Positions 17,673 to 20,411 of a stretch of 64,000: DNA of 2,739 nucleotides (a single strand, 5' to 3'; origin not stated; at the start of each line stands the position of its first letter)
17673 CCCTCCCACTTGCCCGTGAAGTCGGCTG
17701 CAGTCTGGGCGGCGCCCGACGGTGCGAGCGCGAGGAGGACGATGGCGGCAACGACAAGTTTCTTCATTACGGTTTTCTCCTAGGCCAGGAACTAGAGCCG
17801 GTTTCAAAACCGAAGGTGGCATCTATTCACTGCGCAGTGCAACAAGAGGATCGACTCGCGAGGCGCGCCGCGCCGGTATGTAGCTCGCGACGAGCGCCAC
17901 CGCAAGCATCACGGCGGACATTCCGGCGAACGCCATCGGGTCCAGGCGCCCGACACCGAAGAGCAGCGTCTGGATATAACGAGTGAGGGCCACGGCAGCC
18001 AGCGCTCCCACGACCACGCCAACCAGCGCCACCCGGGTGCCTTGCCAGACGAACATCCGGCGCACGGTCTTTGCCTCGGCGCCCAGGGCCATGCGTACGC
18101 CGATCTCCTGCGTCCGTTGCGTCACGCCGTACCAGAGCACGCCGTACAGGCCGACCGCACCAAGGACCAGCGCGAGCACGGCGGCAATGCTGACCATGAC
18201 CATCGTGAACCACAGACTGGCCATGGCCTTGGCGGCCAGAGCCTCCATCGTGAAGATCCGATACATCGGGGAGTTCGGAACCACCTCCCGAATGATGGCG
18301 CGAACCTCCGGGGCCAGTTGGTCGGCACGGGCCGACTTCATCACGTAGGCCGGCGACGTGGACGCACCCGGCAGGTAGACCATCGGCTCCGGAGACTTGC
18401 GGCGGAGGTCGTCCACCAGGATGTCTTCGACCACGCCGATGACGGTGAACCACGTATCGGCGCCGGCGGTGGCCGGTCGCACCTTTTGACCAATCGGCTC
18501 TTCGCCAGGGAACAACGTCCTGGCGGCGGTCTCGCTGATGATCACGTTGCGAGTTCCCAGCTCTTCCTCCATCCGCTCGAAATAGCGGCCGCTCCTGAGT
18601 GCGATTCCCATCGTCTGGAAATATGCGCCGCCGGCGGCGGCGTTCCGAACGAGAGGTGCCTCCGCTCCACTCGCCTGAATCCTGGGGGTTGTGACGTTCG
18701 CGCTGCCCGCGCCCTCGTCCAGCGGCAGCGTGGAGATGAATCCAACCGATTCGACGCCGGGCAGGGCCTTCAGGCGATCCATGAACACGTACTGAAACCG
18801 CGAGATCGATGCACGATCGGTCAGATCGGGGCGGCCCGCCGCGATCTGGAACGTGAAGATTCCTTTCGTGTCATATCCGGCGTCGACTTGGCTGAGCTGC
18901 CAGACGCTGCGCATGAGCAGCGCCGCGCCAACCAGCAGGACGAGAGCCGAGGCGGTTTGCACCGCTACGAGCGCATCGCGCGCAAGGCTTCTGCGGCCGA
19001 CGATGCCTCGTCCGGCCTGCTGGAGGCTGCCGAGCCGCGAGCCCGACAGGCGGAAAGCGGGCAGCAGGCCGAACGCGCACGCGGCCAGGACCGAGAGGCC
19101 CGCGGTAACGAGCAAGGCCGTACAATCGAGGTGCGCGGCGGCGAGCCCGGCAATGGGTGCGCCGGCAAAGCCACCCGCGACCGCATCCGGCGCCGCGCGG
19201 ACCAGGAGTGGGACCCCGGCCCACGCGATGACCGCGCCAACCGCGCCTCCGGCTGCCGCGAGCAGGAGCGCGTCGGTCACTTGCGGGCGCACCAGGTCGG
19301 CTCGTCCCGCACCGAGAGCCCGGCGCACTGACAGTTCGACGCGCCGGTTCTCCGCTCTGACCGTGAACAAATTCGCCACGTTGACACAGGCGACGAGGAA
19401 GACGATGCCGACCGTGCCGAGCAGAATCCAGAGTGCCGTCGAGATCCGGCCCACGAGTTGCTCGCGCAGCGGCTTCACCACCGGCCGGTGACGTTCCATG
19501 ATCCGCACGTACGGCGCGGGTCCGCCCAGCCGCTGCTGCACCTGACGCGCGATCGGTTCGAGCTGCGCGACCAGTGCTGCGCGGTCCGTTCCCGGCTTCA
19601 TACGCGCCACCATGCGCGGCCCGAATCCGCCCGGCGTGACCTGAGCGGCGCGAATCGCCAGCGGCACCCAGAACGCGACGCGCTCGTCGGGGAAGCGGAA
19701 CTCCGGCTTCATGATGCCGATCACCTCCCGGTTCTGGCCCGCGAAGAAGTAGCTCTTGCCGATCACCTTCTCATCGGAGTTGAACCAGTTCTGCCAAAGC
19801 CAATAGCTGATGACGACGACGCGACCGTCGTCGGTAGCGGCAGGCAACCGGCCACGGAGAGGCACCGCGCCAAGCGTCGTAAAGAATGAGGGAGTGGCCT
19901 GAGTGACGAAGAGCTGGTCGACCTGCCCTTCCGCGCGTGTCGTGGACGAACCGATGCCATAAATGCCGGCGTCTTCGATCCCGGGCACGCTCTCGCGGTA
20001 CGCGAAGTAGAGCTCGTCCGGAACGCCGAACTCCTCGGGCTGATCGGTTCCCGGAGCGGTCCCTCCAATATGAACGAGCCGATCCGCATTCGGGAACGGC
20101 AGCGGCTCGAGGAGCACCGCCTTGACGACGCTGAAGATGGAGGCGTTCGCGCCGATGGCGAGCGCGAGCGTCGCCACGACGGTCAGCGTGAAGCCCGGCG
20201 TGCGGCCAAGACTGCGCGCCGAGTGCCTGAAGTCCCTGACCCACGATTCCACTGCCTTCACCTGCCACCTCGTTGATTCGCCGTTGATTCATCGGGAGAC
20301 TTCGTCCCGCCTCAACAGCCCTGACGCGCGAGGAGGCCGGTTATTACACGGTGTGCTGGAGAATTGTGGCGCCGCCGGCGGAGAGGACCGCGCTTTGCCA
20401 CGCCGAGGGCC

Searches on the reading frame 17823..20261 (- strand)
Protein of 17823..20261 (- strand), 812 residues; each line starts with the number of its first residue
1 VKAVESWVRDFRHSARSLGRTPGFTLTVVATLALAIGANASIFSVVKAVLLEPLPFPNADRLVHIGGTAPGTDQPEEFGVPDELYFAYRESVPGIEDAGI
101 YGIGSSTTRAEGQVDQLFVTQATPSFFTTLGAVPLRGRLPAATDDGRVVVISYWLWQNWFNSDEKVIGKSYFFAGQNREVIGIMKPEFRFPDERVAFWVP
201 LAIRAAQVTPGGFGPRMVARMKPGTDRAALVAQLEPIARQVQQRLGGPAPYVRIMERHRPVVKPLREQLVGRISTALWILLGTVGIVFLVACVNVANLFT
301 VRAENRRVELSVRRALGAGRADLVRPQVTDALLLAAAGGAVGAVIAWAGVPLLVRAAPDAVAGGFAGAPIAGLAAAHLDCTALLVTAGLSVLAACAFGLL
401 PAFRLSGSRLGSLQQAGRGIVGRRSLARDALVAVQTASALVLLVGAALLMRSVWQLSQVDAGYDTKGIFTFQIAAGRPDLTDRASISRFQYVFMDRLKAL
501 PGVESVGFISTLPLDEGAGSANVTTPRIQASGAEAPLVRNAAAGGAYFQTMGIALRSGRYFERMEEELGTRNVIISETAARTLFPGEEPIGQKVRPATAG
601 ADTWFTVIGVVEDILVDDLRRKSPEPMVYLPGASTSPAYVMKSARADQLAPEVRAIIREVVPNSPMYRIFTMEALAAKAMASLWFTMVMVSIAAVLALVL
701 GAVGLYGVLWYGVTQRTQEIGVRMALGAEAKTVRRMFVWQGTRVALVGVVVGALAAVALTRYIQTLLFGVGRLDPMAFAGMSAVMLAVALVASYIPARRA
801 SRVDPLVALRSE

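Call 81: search_protein_families(library=ncbifam, proteins=[window:17823-20261:-], max_evalue=0.00001)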
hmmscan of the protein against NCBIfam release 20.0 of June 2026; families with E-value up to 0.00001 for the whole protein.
window:17823-20261:- (812 aa): 6 families
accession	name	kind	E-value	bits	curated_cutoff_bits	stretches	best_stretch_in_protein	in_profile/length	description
TIGR03434.1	ADOP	subfamily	6.9e-221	735.5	622.3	1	8-812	2-803/803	ADOP family duplicated permease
NF007826.0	PRK10535.1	equivalog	8.8e-28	96.9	966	2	543-811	372-647/648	macrolide ABC transporter ATP-binding protein/permease MacB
TIGR02212.1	lolCE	equivalog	8.3e-09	34.9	362.45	1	689-812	268-411/411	lipoprotein-releasing ABC transporter permease subunit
NF008357.0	PRK11146.1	exception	1.6e-06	27.2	439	0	691-809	273-411/414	lipoprotein-releasing ABC transporter permease subunit LolE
TIGR02213.1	lolE_release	exception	3.4e-06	26.2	540.35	0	690-767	269-350/411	lipoprotein-releasing ABC transporter permease subunit LolE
NF038008.1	ABC_perm_DarB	equivalog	6.8e-06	24.3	700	0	276-556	272-532/777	darobactin export ABC transporter permease subunit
